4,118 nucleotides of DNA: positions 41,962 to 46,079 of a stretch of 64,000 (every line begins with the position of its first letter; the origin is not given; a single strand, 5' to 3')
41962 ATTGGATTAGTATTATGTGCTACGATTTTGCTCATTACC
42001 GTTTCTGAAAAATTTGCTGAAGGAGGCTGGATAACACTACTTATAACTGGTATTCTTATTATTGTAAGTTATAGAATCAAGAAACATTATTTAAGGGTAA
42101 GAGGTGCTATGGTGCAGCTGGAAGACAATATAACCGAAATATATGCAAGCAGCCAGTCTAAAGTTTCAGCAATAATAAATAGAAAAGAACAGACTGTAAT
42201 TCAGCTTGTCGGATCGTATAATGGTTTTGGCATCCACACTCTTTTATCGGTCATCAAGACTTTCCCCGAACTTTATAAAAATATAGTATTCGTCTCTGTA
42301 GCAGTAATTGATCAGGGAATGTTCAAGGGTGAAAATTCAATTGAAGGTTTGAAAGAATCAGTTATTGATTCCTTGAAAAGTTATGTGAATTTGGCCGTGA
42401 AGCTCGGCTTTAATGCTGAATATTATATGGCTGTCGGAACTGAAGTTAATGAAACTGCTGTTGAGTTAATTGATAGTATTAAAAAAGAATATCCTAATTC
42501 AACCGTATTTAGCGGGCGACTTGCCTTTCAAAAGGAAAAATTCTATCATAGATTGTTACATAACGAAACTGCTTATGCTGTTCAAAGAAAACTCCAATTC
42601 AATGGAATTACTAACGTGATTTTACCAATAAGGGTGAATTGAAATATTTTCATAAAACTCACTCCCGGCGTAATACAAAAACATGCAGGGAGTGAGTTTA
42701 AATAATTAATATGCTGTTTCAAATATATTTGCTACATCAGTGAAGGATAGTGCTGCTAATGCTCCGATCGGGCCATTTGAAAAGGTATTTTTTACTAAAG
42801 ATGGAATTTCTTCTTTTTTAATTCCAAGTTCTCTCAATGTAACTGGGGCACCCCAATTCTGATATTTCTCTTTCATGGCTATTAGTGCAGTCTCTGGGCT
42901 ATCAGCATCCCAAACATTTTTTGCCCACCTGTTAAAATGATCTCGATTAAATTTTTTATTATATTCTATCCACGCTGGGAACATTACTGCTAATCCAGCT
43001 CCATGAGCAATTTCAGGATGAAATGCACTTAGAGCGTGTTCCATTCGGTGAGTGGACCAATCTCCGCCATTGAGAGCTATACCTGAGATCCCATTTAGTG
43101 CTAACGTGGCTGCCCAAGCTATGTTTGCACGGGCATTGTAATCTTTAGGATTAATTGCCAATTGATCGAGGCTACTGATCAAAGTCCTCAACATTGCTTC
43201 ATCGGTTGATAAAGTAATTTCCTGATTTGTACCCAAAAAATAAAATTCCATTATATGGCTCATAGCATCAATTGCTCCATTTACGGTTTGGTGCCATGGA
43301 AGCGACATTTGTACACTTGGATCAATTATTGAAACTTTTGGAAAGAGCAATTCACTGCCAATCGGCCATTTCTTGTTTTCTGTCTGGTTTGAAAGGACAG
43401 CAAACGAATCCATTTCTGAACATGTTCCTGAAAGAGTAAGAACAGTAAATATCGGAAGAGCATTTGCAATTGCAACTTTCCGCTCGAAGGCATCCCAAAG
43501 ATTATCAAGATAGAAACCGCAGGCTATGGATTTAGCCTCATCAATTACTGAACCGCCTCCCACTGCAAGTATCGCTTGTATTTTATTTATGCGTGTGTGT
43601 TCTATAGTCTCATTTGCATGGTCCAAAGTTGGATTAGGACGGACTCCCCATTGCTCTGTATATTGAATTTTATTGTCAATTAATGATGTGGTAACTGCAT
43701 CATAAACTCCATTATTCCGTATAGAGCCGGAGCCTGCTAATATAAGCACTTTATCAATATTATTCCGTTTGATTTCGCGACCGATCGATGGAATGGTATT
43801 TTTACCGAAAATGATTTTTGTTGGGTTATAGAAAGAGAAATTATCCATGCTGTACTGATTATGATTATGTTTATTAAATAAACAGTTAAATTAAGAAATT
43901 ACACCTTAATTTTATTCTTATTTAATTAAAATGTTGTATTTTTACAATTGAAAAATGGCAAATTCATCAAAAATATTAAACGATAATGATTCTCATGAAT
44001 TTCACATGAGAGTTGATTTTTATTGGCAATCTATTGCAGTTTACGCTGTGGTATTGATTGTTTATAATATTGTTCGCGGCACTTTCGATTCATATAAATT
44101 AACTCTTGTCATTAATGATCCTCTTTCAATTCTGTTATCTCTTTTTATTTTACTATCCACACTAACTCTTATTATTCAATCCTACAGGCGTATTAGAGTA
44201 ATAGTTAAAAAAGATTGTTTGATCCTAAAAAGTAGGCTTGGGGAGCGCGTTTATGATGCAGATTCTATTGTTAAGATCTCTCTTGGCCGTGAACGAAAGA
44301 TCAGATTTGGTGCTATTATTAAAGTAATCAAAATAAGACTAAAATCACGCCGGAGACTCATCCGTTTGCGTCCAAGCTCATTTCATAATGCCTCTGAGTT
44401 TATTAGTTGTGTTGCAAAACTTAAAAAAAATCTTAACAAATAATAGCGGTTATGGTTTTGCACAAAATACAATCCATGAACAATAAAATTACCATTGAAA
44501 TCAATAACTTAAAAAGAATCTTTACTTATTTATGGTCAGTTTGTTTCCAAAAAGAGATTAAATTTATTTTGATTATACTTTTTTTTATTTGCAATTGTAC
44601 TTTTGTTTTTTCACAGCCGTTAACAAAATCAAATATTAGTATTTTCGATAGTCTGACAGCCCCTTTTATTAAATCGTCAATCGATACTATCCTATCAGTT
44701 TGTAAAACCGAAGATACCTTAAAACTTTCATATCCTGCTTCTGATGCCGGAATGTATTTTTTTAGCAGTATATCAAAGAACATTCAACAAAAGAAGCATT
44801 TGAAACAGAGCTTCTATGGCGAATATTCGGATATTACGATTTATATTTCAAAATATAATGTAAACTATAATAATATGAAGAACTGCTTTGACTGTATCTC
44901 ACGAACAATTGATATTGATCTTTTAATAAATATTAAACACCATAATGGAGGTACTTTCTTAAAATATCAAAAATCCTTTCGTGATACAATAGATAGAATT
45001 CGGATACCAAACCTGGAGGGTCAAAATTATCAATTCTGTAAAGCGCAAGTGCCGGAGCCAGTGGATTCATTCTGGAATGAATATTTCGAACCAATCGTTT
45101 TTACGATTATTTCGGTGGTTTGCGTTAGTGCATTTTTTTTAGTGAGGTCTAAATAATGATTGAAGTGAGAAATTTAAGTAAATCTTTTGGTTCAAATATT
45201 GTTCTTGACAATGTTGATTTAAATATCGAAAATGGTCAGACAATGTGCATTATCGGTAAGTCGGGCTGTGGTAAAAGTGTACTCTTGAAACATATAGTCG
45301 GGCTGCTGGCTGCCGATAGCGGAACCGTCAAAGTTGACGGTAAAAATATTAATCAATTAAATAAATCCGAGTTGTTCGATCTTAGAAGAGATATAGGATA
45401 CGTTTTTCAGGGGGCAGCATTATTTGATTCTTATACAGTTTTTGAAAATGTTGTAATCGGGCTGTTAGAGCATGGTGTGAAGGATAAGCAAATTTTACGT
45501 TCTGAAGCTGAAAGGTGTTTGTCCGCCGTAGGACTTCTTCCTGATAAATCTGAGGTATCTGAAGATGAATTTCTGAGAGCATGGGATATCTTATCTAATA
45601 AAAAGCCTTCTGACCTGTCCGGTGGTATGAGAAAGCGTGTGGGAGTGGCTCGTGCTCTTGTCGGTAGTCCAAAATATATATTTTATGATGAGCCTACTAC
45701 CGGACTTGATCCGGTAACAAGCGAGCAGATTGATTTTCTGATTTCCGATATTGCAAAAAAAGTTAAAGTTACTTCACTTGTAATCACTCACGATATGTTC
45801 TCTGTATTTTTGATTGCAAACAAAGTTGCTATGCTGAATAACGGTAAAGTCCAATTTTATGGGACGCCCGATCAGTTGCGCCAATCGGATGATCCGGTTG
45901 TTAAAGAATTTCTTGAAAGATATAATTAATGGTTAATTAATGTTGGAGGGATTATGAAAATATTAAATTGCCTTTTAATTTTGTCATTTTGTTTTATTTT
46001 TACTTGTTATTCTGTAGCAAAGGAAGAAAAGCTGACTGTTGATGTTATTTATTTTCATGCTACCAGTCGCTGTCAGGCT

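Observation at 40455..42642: ydaO-type (c-di-AMP) riboswitch candidate controlling a KimA-like K+ importer in an FCB-group genome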

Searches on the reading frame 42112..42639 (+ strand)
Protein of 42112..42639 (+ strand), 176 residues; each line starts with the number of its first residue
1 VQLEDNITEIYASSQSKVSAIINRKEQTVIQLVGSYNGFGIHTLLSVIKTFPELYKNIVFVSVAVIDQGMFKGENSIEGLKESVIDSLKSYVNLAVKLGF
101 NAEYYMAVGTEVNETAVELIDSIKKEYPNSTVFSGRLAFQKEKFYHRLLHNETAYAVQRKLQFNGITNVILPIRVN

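Call 61: search_solved_structures(query=A3, max_evalue=1, show_alignments=2)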
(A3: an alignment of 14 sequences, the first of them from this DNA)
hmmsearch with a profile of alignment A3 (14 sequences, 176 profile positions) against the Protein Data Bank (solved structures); distinct sequences matched with E-value up to 1: 2.
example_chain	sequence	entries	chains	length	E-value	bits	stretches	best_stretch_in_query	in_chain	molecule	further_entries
4at0_A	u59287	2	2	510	0.16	14.6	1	88-130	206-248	3-KETOSTEROID-DELTA4-5ALPHA-DEHYDROGENASE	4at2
2jz5_A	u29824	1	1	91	0.55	12.9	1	77-123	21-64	Uncharacterized protein VPA0419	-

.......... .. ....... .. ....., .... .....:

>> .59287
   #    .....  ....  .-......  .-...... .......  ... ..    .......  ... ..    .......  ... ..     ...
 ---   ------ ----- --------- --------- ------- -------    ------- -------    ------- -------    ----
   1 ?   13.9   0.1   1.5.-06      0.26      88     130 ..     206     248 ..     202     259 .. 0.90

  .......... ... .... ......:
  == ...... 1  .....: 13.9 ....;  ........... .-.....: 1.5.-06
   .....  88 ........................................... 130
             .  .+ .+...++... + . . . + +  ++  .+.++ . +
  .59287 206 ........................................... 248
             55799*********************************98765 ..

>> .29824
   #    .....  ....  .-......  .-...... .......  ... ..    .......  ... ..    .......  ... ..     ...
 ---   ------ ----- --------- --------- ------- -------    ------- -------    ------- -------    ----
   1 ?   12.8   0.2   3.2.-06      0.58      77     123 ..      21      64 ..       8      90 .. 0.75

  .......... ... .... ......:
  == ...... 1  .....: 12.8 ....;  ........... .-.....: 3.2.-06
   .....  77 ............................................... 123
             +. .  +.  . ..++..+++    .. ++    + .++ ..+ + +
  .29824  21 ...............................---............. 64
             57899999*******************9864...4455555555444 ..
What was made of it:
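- On KimA-type K+/H+ symporter (KUP family, APC superfamily): Sequence-level homology of the tail was not detected (call 61).
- Tried and rejected: It found no KimA hit (call 61), so tail homology rests on fold only.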

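Call 69: predict_structure(alignment_id=A3)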
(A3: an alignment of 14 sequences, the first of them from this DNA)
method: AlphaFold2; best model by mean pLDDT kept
length: 176 residues; sequences in the alignment: 14
mean_pLDDT: 78.3   pTM: 0.78
mean pLDDT of the five models: 78.3, 77.7, 77.4, 73.0, 71.5
residues with pLDDT >= 90: 63; 70-90: 60; 50-70: 40; < 50: 13
segments of 3 or more residues with pLDDT < 50: 140-149, 174-176
pLDDT, mean of each block of 10 residues (from residue 1): 60 54 91 85 87 91 76 68 92 90 92 91 95 69 42 78 87 51
secondary structure, 60 per line:
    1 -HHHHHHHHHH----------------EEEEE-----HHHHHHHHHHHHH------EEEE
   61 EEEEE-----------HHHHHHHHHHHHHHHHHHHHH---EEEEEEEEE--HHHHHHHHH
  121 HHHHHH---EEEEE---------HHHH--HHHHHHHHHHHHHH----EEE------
elements in order: H2-11 E28-32 H38-50 E57-65 H77-97 E101-109 H112-126 E130-134 H144-147 H150-163 E168-170

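Call 72: fold_search(model_id=the predicted structure, library=pdb)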
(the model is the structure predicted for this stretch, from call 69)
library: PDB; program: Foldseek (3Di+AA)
matches with E <= 10: 1538; with E <= 0.001: 2
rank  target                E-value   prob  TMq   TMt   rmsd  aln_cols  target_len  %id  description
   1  8b70_A                5.8e-04  1.00  0.44  0.17  14.9       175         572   13  KimA from B. subtilis with nucleotide second-messenger c-di-AMP bound (released 2023-01-18)
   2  6hcd_D                8.0e-04  1.00  0.57  0.72   4.4       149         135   11  Structure of universal stress protein from Archaeoglobus fulgidus (released 2018-08-29)
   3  3fg9_A                1.7e-03  1.00  0.54  0.59   5.5       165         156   14  The crystal structure of an universal stress protein UspA family protein from Lactobacillus plantarum WCFS1 (released 2008-12-23)
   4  3fg9_C                1.7e-03  1.00  0.54  0.61   7.9       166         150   17  The crystal structure of an universal stress protein UspA family protein from Lactobacillus plantarum WCFS1 (released 2008-12-23)
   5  3fg9_D                1.7e-03  1.00  0.51  0.59   7.2       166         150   16  The crystal structure of an universal stress protein UspA family protein from Lactobacillus plantarum WCFS1 (released 2008-12-23)
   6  3tnj                  1.8e-03  1.00  0.52  0.66   4.3       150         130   13  Crystal structure of universal stress protein from Nitrosomonas europaea with AMP bound (released 2011-09-14)
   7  6hcd_B                2.2e-03  1.00  0.52  0.66   6.0       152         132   12  Structure of universal stress protein from Archaeoglobus fulgidus (released 2018-08-29)
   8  6tug_E                2.8e-03  0.98  0.40  0.20   7.1       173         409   10  Enterococcus italicus Csm6 bound to cyclic hexa-2'-fluoro-hexa-dAMP (released 2020-02-26)
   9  4wny                  3.4e-03  1.00  0.56  0.71   3.6       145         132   13  Crystal structure of a protein from the universal stress protein family from Burkholderia pseudomallei (released 2014-11-05)
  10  3s3t_A                3.9e-03  1.00  0.50  0.58   5.6       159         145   12  Universal stress protein UspA from Lactobacillus plantarum (released 2011-06-08)
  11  3s3t_B                4.4e-03  1.00  0.49  0.57   5.0       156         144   12  Universal stress protein UspA from Lactobacillus plantarum (released 2011-06-08)
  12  7aio_A                4.4e-03  0.99  0.49  0.12  11.1       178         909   12  Structure of Human Potassium Chloride Transporter KCC3 S45D/T940D/T997D in NaCl (Subclass) (released 2021-06-02)
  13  7zht_D                4.4e-03  0.92  0.36  0.17   7.4       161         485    8  Leishmania donovani Glucose 6-Phosphate Dehydrogenase apo form (released 2022-12-14)
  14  3fg9_B                4.7e-03  1.00  0.50  0.59   7.3       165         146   15  The crystal structure of an universal stress protein UspA family protein from Lactobacillus plantarum WCFS1 (released 2008-12-23)
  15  7ain_A                4.7e-03  0.99  0.49  0.12  10.6       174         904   11  Structure of Human Potassium Chloride Transporter KCC3 S45D/T940D/T997D in NaCl (Reference Map) (released 2021-06-02)
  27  7ji4                  6.4e-03  0.99  0.44  0.57   5.5       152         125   14  Universal stress protein (USP) domain of KdpD histidine kinase in complex with second messenger c-di-AMP (released 2021-05-26)
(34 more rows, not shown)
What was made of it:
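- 40660..42642 (+): 660-aa KimA-like (KUP/APC superfamily) putative K+/H+ symporter. The transmembrane core is about aa 16-489. The cytosolic USP/PPAT-like domain is about aa 495-660 (about 42142-42639). For the tail alone the best hit is KimA 8b70, then USP proteins (call 72).
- On KimA-type K+/H+ symporter (KUP family, APC superfamily): The Foldseek top hit is KimA 8b70 (E 5.8e-4), followed by USP and PPAT folds (calls 69, 72).
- For the tail model the best hit is KimA, followed by USP domains including KdpD-USP bound to c-di-AMP (7ji4; call 72).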

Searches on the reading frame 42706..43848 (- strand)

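Call 4: search_protein_families(library=pfam, proteins=[window:42706-43848:-])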
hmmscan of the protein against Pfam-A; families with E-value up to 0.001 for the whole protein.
window:42706-43848:- (380 aa): 3 families
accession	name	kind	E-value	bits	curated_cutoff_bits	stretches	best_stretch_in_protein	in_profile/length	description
PF00465.25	Fe-ADH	-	8.8e-43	146.2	31.3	1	9-177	1-168/168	Iron-containing alcohol dehydrogenase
PF25137.1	ADH_Fe_C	-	1.7e-29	103.3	27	1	188-380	1-194/194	Fe-containing alcohol dehydrogenase family, C-terminal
PF13685.12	Fe-ADH_2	-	3.4e-09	37.3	28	1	14-110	2-95/149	Iron-containing alcohol dehydrogenase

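Call 5: search_protein_families(library=ncbifam, proteins=[window:42706-43848:-])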
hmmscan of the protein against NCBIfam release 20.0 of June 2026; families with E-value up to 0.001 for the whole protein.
window:42706-43848:- (380 aa): 15 families
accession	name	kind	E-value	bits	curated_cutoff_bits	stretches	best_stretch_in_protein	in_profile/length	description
NF011717.0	PRK15138.1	equivalog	2.9e-65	220.8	645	1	1-356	1-361/387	alcohol dehydrogenase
NF053866.1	CholDhdGbsBBac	equivalog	3e-42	144.6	550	1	5-358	11-368/392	choline dehydrogenase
NF041833.1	Fe_ADH_ErcA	equivalog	3.5e-42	144.9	550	1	11-379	10-381/382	alcohol dehydrogenase-like regulatory protein ErcA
TIGR02638.1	lactal_redase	equivalog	1.1e-40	139.7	523.15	1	13-358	11-360/379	lactaldehyde reductase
NF007911.0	PRK10624.1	equivalog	6.6e-39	133.9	537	1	13-379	12-381/382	lactaldehyde reductase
NF058672.1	4HyButDHCUPNE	equivalog_domain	3.8e-37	128.4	500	1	10-355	8-352/378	4-hydroxybutyrate dehydrogenase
NF010378.0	PRK13805.1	equivalog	7.9e-36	123.2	951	1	8-310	461-769/872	bifunctional acetaldehyde-CoA/alcohol dehydrogenase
TIGR03405.1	Phn_Fe-ADH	equivalog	8e-32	110.4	423.7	1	6-357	1-345/355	iron-containing alcohol dehydrogenase PsrA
NF050025.1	SulfAcetaldRedSarD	equivalog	6.4e-30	104.3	700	1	4-326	3-320/385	sulfoacetaldehyde reductase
NF007363.0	PRK09860.1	equivalog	1.5e-25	90.2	581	1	4-357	4-359/383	L-threonine dehydrogenase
NF011998.0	PRK15454.1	equivalog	1.4e-23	83.3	556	1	6-346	24-360/395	ethanolamine utilization ethanol dehydrogenase EutG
NF041822.1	daptide_DH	equivalog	2.6e-12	46.3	300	1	67-243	34-221/363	daptide-type RiPP biosynthesis dehydogenase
TIGR04266.1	NDMA_methanol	equivalog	2.7e-12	46.2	625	1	11-310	18-316/420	NDMA-dependent methanol dehydrogenase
NF002022.0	PRK00843.1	equivalog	5.1e-08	32.3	413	1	9-109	11-107/350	NAD(P)-dependent glycerol-1-phosphate dehydrogenase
NF006941.0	PRK09423.1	subfamily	1.3e-07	30.8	336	1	6-110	5-105/367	glycerol dehydrogenase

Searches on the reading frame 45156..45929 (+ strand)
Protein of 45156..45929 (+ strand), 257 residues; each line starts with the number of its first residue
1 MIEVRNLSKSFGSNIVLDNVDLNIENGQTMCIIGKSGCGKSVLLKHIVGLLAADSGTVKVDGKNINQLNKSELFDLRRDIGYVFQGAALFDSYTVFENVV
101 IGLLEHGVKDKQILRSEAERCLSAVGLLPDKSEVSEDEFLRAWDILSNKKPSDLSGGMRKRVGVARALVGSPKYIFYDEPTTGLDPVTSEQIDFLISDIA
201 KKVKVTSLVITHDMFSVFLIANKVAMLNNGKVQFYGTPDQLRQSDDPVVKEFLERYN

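Call 17: search_protein_families(library=pfam, proteins=[window:45156-45929:+], max_evalue=0.00001)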
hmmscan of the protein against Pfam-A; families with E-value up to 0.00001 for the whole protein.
window:45156-45929:+ (257 aa): 1 family
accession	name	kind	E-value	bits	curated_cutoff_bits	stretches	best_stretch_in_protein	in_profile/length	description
PF00005.33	ABC_tran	-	3.8e-32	112.2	25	1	17-182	1-137/137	ABC transporter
